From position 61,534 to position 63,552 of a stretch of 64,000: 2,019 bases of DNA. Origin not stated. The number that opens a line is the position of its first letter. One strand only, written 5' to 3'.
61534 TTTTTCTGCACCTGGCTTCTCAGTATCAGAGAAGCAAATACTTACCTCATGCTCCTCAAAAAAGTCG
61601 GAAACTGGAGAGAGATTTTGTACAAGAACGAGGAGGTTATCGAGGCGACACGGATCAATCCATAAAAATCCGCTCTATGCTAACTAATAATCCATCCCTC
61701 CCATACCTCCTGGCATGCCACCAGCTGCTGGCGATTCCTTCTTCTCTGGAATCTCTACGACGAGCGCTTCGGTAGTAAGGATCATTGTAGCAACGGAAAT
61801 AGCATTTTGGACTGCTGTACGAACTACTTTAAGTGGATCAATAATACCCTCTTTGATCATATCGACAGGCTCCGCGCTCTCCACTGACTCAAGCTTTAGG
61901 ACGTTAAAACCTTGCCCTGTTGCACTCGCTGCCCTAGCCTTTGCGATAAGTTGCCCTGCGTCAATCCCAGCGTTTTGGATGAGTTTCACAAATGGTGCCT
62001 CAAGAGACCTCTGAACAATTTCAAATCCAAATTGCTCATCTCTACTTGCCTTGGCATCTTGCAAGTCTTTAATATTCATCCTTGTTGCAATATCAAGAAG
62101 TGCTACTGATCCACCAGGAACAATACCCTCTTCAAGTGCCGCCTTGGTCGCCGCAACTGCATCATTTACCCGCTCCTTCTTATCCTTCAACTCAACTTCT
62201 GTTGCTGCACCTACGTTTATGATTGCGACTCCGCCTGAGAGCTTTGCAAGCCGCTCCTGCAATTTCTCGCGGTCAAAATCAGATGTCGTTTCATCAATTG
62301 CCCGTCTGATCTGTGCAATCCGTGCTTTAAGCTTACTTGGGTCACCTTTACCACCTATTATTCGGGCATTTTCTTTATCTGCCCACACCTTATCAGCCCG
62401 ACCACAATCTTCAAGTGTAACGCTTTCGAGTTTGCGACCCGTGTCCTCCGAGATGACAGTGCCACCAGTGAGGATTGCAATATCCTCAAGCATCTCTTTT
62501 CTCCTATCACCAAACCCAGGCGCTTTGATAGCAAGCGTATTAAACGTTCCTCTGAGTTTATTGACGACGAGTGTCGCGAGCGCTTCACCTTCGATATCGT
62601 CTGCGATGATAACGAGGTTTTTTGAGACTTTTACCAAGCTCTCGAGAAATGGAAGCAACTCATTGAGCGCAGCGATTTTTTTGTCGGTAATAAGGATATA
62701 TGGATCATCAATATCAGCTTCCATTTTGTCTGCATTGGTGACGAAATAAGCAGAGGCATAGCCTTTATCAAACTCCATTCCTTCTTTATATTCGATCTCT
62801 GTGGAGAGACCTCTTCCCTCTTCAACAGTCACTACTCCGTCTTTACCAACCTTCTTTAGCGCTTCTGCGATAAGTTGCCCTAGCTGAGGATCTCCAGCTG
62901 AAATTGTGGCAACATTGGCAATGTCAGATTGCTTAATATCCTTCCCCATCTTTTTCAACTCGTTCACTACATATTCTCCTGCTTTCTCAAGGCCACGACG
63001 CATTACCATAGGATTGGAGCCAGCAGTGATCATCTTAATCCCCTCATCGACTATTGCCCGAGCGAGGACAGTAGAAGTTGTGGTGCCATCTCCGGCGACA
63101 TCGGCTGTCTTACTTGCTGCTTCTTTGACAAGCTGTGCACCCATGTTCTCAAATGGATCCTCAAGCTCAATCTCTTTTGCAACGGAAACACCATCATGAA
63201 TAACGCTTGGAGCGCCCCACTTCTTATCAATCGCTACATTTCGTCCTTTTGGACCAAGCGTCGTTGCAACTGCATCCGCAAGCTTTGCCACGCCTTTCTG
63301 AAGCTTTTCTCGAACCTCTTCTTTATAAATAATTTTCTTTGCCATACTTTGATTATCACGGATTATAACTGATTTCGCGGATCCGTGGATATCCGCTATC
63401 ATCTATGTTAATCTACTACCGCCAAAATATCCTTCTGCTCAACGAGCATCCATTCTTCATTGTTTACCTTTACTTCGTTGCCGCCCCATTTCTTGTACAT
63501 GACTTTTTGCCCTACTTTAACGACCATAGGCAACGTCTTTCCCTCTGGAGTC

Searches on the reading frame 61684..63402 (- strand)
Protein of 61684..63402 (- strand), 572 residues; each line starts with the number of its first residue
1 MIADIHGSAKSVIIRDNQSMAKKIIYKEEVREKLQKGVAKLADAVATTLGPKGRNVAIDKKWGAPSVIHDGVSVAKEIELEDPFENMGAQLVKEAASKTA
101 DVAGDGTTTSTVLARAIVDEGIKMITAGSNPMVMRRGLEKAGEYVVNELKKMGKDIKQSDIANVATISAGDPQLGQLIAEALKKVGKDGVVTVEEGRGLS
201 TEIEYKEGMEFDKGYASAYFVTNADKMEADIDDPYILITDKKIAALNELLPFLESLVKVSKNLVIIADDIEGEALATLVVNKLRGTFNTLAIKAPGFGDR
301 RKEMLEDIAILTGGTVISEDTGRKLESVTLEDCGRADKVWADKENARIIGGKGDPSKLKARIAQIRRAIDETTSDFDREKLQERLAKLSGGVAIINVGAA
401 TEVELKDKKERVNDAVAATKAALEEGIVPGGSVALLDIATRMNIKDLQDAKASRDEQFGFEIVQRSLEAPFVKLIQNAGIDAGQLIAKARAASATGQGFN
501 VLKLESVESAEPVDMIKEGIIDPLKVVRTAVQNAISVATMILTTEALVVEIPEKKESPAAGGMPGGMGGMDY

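Call 19: search_protein_families(library=pfam, proteins=[window:61684-63402:-])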
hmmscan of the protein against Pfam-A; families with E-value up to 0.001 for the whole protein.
window:61684-63402:- (572 aa): 1 family
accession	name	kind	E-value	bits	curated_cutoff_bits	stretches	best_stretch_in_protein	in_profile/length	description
PF00118.29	Cpn60_TCP1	-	5.6e-70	236.8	34.3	1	41-550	1-488/490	TCP-1/cpn60 chaperonin family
